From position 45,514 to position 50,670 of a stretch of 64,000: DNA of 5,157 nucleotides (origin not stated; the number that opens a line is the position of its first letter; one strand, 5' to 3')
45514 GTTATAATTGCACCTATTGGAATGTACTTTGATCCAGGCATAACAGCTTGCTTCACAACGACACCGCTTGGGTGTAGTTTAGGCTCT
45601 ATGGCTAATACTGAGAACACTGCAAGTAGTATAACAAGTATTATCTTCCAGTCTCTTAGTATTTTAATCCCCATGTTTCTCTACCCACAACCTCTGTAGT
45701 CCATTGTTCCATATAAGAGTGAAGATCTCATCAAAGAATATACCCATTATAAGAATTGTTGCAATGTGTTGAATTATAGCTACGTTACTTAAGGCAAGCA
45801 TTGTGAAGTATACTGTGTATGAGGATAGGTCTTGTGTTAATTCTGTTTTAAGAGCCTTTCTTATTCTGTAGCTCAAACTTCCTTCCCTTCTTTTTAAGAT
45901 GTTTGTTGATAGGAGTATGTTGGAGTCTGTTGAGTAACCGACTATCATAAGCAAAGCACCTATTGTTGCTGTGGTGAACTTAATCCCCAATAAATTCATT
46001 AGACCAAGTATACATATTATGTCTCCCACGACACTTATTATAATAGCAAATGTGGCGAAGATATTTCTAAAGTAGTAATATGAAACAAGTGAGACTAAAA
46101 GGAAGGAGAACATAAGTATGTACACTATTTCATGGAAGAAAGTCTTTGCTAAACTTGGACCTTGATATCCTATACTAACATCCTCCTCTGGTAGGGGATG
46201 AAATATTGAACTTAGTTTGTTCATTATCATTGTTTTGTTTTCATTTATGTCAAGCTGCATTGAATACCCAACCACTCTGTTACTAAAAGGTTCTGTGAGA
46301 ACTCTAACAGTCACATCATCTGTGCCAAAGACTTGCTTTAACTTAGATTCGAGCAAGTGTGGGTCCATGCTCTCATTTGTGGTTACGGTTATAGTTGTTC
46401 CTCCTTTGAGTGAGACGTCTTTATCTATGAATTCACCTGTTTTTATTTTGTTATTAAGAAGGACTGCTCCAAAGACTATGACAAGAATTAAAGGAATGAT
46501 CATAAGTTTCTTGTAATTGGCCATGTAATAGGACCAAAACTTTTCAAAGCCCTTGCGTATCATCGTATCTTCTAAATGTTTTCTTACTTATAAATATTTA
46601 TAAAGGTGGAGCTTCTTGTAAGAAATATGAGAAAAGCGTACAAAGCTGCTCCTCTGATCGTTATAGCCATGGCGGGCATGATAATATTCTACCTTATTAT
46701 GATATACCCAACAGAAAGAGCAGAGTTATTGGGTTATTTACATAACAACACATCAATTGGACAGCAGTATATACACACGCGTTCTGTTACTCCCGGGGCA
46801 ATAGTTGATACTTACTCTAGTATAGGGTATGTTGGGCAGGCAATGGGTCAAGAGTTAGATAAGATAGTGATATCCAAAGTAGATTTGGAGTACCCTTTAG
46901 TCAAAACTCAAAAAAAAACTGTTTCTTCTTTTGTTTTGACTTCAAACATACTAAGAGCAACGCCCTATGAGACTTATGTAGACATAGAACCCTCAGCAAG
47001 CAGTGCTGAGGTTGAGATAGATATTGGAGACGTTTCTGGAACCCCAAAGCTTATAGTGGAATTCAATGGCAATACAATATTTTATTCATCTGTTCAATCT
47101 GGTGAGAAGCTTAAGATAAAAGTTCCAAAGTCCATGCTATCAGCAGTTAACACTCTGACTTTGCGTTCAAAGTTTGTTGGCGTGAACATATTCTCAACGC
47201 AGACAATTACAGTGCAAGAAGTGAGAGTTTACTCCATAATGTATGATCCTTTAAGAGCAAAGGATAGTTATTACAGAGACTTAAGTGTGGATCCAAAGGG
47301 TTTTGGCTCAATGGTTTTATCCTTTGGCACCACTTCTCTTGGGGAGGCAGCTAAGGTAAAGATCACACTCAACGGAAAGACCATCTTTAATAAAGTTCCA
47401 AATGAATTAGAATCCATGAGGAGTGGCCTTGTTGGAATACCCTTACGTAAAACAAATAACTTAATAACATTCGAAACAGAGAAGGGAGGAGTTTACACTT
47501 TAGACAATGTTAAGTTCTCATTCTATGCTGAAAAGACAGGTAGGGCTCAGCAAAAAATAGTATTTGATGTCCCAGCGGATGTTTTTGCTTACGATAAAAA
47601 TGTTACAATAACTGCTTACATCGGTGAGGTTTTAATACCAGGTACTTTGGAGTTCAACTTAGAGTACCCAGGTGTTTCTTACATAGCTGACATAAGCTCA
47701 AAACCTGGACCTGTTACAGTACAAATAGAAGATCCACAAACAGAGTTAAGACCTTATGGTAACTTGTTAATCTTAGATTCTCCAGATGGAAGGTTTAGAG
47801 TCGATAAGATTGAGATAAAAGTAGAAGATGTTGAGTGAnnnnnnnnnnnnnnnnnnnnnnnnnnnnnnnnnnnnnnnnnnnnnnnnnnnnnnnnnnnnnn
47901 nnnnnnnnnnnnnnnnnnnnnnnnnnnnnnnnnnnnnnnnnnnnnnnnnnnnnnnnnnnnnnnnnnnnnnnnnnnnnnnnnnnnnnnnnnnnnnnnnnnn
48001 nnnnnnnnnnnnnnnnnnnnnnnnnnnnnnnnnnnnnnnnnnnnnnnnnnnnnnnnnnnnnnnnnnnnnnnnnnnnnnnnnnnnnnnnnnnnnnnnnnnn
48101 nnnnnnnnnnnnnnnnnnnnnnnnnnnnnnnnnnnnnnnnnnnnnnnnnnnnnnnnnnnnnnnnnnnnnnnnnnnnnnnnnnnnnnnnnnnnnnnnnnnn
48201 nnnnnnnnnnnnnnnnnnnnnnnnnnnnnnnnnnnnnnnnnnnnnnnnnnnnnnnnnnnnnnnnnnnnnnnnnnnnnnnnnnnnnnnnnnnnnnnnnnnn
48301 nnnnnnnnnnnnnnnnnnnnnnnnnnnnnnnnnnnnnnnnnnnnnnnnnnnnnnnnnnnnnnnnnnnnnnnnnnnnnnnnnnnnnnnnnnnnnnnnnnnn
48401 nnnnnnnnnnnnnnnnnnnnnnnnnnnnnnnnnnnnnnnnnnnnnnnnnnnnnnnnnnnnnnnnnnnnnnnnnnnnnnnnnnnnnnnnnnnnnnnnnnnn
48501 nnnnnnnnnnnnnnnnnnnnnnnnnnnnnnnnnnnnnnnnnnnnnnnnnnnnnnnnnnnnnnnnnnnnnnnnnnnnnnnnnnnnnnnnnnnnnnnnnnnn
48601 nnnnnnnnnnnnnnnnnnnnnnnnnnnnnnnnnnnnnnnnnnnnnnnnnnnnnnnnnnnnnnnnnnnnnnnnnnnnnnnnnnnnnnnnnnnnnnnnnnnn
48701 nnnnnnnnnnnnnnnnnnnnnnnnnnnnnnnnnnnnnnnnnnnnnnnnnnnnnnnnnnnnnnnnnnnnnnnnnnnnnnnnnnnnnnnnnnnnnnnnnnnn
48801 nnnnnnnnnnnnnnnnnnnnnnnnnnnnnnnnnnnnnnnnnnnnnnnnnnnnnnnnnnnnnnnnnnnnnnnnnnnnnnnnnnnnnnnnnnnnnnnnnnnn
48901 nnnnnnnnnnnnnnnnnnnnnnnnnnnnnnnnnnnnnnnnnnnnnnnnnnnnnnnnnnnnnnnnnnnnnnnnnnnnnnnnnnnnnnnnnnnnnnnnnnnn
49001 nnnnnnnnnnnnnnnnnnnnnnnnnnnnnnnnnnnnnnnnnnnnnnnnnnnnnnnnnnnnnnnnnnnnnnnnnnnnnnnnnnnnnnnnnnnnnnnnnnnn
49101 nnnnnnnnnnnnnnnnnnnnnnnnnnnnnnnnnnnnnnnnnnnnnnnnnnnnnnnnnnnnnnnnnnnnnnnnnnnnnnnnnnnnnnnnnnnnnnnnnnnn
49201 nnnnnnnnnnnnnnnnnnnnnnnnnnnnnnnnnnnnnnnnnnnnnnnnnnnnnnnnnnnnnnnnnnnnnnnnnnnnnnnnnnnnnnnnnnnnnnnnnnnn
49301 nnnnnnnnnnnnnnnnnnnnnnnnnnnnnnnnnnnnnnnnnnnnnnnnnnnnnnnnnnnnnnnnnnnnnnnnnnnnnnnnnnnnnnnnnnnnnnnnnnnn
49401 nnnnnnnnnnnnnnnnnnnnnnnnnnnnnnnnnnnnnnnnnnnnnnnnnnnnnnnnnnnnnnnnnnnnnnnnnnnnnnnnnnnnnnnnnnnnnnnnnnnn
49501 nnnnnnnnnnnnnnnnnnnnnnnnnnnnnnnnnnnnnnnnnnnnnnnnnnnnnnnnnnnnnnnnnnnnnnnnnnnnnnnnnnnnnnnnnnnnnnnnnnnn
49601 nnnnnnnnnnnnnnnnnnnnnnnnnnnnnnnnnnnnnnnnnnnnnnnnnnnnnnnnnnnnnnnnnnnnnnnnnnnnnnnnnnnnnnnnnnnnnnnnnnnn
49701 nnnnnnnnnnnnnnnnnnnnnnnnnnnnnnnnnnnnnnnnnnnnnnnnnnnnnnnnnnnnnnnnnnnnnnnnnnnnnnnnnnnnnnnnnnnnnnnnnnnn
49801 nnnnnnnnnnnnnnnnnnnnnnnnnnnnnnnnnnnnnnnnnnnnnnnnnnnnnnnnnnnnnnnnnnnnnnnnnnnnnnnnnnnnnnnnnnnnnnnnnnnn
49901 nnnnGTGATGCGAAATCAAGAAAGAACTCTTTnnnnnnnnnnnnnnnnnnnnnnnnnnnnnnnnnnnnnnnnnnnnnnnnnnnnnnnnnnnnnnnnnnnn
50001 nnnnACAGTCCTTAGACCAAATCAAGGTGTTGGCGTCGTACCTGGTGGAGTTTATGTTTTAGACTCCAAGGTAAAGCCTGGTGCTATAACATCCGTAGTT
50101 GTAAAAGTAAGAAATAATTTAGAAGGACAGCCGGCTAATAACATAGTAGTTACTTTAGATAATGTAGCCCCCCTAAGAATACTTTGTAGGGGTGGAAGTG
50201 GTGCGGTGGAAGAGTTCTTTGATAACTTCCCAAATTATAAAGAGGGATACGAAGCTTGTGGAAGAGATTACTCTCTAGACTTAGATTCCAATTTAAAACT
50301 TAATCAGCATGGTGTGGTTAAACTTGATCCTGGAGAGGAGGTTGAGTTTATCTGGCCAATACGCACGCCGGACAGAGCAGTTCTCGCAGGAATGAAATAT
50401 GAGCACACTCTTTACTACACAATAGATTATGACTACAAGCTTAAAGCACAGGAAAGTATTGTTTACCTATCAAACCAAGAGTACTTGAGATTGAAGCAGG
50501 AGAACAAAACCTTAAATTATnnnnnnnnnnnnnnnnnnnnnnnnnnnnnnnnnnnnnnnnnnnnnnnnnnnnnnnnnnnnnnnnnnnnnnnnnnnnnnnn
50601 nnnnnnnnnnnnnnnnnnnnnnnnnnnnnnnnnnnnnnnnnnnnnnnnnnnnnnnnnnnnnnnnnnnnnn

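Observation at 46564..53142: Six-gene operon of anchored, Gly-rich and lipobox-type CARDB-like proteins, divergent from secF-secD across a palindromic TATA.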

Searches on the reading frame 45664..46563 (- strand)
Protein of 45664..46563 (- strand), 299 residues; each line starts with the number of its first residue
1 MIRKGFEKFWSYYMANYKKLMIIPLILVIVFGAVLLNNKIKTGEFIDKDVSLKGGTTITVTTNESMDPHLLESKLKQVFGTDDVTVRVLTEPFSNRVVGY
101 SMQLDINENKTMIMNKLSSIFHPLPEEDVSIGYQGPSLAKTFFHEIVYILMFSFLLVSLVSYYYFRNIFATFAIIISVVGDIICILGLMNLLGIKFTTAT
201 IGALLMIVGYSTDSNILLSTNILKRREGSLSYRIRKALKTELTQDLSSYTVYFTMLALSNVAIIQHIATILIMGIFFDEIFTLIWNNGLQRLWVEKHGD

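Call 4: search_protein_families(library=pfam, proteins=[window:45664-46563:-], max_evalue=1)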
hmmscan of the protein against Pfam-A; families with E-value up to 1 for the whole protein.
window:45664-46563:- (299 aa): 3 families
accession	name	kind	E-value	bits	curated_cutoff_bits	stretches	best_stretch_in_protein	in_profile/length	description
PF02355.23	SecD_SecF_C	-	1.7e-23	83.4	20.5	1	130-293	17-186/189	Protein export membrane protein SecD/SecF, C-terminal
PF00873.25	ACR_tran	-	0.00044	18.5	28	1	105-228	291-415/1021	AcrB/AcrD/AcrF family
PF03176.21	MMPL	-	0.74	9.1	20.5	1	144-279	143-288/333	MMPL family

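Call 5: search_protein_families(library=ncbifam, proteins=[window:45664-46563:-], max_evalue=1)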
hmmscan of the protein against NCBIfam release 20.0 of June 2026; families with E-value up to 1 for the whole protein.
window:45664-46563:- (299 aa): 34 families (the best 25 are shown)
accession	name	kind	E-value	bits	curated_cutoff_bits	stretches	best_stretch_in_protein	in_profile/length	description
NF006353.0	PRK08578.1-1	subfamily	2.9e-45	154.9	282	1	15-297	3-278/281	preprotein translocase subunit SecF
NF006354.0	PRK08578.1-2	equivalog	8.1e-43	146.9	353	1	16-297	12-288/296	preprotein translocase subunit SecF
NF006356.0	PRK08578.1-4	equivalog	9.5e-43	146.9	330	1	15-297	29-298/302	preprotein translocase subunit SecF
NF006357.0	PRK08578.2-1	equivalog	4.7e-38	131.6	304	1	16-296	4-276/282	preprotein translocase subunit SecF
NF041305.1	SecF_Halo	equivalog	1.8e-34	119.4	420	1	16-293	15-283/289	protein translocase subunit SecF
NF006355.0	PRK08578.1-3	equivalog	2.5e-31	109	421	1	16-292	15-282/290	preprotein translocase subunit SecF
TIGR00966.2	transloc_SecF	equivalog_domain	2.2e-20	73.3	160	1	14-277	4-263/279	protein translocase subunit SecF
NF009583.0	PRK13024.1-3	subfamily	2.8e-14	52.1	721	1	21-277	467-717/755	protein translocase subunit SecDF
TIGR00916.1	2A0604s01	subfamily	7.7e-13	48.6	148.6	1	114-278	58-226/231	SecD/SecF family protein translocase subunit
NF006218.0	PRK08343.1-4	subfamily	2.3e-11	43.2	383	2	101-277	197-372/392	preprotein translocase subunit SecD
TIGR00921.1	2A067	subfamily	2.9e-09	35.5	351.9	1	139-285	187-338/733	hydrophobe/amphiphile efflux-3 (HAE3) family transporter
NF011315.0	PRK14726.1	equivalog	5e-09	34.8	1249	1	27-277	563-811/855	protein translocase subunit SecDF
NF009584.0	PRK13024.1-4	equivalog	5.8e-07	28.2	1171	1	12-272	451-693/759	protein translocase subunit SecDF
NF009581.0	PRK13024.1-1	equivalog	7.3e-07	27.7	1058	1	13-243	451-676/752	protein translocase subunit SecDF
NF009582.0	PRK13024.1-2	equivalog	1.3e-06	26.7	723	1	13-281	529-795/859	protein translocase subunit SecDF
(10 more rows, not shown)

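Call 13: find_related_loci(query=window:45664-46563:-, collection=genome_contigs, flank=10000)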
Query window:45664-46563:- (299 aa) in genome_contigs; peptide patterns used: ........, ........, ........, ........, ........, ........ (x = any residue, [..] = any of these).
95 stretches matched a pattern; 2 encode a relative of the query (tblastn E <= 1e-3); 2 distinct loci.
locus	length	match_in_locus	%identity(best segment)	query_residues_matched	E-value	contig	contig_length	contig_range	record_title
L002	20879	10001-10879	47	1-297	7e-77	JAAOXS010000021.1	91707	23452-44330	MAG: Nanoarchaeota archaeon isolate DPANNHV_H2.bin.89 k83_2769902, whole genome shotgun sequence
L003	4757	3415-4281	39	8-296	2e-64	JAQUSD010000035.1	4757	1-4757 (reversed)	MAG: Candidatus Nanoarchaeia archaeon isolate STD1_89 NODE_72033_length_4757_cov_3.594168_Sandtown_D1, whole genome shot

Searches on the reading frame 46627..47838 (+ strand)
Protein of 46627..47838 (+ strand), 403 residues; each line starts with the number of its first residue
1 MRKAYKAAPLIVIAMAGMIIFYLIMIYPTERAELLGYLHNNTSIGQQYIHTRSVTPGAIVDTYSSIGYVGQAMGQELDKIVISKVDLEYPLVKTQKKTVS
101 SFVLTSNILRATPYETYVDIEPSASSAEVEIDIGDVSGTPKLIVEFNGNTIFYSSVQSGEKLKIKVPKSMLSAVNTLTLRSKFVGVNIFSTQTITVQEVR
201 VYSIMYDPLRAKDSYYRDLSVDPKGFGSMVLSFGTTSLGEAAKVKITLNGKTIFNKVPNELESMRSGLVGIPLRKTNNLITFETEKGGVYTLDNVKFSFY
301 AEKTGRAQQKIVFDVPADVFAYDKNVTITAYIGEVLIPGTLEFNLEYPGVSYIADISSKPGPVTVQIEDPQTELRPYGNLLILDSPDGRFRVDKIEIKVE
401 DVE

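Call 4: search_protein_families(library=pfam, proteins=[window:46627-47838:+], max_evalue=1)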
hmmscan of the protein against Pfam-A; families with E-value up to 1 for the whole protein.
window:46627-47838:+ (403 aa): 0 families

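Call 5: search_protein_families(library=ncbifam, proteins=[window:46627-47838:+], max_evalue=1)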
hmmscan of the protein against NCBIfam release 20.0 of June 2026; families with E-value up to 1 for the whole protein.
window:46627-47838:+ (403 aa): 0 families

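Call 38: search_solved_structures(query=A4, max_evalue=10)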
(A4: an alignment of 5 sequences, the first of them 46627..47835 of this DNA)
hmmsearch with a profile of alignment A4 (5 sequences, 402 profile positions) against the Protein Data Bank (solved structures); distinct sequences matched with E-value up to 10: 0.

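Call 83: search_protein_families(library=pfam, alignment_id=A4, max_evalue=1)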
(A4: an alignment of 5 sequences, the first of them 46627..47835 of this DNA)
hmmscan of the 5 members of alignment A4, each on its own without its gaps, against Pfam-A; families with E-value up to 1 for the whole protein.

A. member 1, window:46627-47835:+ (403 aa): 0 families

B. families by the number of members that match (of 5 scanned): 6 families
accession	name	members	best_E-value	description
PF24028.1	DUF7339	1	0.012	Domain of unknown function (DUF7339)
PF14683.12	CBM-like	1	0.052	Polysaccharide lyase family 4, domain III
PF16411.10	SusF_SusE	1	0.081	Outer membrane protein SusF_SusE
PF22820.2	TcaA_3rd_4th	1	0.091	TcaA protein 3rd/4th domain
PF18201.7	PIH1_CS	1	0.096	PIH1 CS-like domain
PF06129.17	Chordopox_G3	1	0.16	Chordopoxvirus G3 protein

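Call 85: search_protein_families(library=phrogs, proteins=[window:46627-47838:+], max_evalue=0.01)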
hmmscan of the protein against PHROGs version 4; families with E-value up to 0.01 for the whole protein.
window:46627-47838:+ (403 aa): 0 families

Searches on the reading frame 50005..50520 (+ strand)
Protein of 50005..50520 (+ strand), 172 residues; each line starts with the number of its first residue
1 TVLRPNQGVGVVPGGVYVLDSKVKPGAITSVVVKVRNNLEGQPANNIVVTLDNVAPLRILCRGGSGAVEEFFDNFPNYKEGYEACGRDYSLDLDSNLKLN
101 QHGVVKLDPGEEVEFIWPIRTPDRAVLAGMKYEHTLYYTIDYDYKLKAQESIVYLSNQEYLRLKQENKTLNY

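Call 97: search_solved_structures(query=A10, max_evalue=10, show_alignments=2)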
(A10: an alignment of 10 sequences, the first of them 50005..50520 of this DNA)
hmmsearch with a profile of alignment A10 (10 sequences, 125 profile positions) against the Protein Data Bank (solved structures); distinct sequences matched with E-value up to 10: 2.
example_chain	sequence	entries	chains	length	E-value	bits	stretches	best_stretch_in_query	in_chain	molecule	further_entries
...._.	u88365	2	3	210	0.46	13.9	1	9-52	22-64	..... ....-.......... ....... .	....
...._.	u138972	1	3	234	0.57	13.6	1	9-53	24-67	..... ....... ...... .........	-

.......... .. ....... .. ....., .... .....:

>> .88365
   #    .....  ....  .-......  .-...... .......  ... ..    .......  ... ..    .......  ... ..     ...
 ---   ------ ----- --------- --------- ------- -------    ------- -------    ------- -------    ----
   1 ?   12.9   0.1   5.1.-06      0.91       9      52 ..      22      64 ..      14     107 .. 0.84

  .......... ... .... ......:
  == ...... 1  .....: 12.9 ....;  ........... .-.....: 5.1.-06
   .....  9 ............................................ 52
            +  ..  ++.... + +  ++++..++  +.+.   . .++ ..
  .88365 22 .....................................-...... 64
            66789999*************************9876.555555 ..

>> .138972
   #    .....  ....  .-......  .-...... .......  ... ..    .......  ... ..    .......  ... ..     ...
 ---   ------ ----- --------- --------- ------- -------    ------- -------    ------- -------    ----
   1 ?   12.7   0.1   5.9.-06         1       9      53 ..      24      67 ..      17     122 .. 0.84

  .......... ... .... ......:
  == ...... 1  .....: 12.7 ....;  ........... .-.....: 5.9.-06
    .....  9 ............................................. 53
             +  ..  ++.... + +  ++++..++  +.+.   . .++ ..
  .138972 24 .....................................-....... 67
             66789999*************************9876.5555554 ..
